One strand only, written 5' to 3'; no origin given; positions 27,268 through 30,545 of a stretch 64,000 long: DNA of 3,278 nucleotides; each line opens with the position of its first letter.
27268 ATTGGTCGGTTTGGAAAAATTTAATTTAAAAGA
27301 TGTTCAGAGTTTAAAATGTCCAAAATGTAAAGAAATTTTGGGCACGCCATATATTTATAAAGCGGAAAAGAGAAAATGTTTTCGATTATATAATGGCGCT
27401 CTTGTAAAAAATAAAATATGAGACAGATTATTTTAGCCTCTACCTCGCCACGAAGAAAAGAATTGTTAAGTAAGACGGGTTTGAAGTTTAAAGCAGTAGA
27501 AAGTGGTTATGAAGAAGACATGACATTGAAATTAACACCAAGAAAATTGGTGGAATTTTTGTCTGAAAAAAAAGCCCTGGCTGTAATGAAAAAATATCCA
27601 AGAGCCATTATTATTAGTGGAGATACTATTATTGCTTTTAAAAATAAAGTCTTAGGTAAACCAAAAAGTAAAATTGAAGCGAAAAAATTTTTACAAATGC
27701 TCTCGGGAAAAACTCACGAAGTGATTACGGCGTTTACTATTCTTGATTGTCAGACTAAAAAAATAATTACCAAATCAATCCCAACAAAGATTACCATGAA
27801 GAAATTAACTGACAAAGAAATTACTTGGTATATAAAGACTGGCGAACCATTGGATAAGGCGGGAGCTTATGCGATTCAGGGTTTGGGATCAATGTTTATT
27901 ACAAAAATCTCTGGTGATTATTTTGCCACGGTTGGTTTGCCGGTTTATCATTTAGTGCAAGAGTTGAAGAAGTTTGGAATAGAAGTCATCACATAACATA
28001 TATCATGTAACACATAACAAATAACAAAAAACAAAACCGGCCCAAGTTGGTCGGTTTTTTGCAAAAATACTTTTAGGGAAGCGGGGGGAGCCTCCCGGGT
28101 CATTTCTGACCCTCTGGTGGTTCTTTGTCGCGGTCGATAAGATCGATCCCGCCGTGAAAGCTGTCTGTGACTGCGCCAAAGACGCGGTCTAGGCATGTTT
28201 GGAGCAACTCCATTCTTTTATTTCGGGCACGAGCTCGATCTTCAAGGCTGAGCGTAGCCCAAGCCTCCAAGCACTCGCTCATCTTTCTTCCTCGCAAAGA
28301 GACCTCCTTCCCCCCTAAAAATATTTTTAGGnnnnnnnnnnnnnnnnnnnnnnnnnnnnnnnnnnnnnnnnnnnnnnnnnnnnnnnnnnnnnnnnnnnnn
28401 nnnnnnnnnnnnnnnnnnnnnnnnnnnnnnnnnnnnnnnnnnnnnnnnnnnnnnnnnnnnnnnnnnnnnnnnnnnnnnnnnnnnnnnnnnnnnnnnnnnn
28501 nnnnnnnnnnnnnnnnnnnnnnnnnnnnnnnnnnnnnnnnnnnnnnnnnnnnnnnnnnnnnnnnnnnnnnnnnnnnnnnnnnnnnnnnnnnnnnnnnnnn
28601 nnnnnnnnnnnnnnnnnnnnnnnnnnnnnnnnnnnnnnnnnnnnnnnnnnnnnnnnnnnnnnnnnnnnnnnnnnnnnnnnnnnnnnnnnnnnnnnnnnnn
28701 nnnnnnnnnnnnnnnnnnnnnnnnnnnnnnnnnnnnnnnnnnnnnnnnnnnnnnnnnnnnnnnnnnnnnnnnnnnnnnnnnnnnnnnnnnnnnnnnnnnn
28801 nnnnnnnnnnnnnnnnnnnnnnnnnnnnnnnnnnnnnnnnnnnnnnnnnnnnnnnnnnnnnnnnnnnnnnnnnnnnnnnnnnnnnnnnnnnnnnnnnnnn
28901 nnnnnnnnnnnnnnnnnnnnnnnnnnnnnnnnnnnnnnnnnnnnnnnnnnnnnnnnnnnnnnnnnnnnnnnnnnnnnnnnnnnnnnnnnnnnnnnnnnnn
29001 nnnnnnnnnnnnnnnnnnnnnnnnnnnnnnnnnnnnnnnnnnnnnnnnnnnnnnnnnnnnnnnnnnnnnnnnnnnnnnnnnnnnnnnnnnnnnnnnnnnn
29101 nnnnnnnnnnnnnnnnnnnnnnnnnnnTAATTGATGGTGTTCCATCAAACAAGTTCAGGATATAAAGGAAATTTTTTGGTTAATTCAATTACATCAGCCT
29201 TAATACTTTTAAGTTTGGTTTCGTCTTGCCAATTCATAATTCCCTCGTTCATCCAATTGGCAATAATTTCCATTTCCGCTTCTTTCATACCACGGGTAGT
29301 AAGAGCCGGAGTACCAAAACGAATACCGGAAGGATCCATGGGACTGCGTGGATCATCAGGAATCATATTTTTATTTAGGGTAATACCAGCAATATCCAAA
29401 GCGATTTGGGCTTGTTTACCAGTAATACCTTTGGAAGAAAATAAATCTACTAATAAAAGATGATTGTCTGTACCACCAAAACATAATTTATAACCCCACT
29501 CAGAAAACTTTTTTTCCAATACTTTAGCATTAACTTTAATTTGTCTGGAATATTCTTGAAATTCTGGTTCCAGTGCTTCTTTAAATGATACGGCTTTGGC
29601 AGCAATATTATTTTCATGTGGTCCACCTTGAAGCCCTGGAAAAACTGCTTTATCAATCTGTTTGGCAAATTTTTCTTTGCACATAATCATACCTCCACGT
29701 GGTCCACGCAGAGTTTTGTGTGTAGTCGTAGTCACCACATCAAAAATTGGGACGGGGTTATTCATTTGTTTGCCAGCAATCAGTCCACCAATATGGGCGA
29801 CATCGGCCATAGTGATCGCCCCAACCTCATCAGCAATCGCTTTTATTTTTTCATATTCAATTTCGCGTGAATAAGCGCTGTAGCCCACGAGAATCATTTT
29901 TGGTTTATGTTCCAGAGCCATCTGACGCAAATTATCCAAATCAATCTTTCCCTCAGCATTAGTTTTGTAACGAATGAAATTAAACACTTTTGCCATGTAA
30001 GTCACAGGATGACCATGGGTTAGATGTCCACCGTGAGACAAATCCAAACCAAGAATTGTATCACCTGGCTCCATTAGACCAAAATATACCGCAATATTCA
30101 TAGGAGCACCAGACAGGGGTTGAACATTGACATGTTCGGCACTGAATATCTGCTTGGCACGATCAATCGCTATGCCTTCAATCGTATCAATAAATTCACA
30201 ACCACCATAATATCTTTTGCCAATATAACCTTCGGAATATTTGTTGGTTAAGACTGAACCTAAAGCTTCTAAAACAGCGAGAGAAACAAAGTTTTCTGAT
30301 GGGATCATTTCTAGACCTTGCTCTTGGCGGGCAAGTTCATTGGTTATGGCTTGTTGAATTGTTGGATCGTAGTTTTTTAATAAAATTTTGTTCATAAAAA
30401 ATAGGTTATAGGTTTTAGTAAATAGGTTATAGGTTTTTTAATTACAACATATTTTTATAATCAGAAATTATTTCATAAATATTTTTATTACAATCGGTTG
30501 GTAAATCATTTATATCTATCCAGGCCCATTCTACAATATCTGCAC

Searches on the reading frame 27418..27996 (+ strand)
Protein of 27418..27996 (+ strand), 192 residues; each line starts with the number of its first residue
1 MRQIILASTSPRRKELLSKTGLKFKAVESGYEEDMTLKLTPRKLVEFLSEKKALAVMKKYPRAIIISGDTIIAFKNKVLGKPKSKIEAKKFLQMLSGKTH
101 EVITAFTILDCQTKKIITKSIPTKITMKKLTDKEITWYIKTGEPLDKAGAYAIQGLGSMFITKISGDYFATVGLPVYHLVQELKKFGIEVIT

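Call 53: search_protein_families(library=pfam, proteins=[window:27418-27996:+], max_evalue=0.01)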
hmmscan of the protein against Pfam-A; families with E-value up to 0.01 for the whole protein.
window:27418-27996:+ (192 aa): 1 family
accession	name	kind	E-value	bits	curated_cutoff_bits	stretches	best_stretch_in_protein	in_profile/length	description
PF02545.19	Maf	-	1.6e-58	197.9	27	1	3-186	1-187/187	Maf-like protein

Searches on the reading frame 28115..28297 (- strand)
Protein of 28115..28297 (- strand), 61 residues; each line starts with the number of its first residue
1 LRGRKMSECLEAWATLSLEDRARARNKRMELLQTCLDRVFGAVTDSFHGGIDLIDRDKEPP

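Call 44: search_protein_families(library=phrogs, proteins=[window:28115-28297:-], max_evalue=1)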
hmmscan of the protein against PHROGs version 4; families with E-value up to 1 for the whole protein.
window:28115-28297:- (61 aa): 1 family
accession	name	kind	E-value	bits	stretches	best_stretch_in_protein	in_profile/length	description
phrog_25204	-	unknown function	0.081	14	1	8-42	79-114/115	-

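Call 53: search_protein_families(library=pfam, proteins=[window:28115-28297:-], max_evalue=0.01)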
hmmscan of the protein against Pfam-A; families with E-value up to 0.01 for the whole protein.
window:28115-28297:- (61 aa): 0 families

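Call 59: search_protein_families(library=ncbifam, proteins=[window:28115-28297:-], max_evalue=1)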
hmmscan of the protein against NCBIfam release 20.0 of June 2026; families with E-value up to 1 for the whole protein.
window:28115-28297:- (61 aa): 1 family
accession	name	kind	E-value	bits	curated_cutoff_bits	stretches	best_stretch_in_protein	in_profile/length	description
NF010672.0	PRK14069.1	equivalog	0.071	13.4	123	1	6-42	20-55/95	exodeoxyribonuclease VII small subunit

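Call 60: search_protein_families(library=padloc, proteins=[window:28115-28297:-], max_evalue=1)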
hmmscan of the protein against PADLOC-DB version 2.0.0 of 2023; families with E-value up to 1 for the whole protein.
window:28115-28297:- (61 aa): 0 families

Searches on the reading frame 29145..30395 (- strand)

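Call 53: search_protein_families(library=pfam, proteins=[window:29145-30395:-], max_evalue=0.01)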
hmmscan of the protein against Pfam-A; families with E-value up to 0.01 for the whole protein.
window:29145-30395:- (416 aa): 2 families
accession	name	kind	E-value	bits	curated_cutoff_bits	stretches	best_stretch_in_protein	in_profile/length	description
PF00464.25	SHMT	-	2.2e-155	517.6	27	1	6-382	1-399/399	Serine hydroxymethyltransferase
PF00155.27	Aminotran_1_2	-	3.1e-09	36.9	19.7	1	88-332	65-321/361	Aminotransferase class I and II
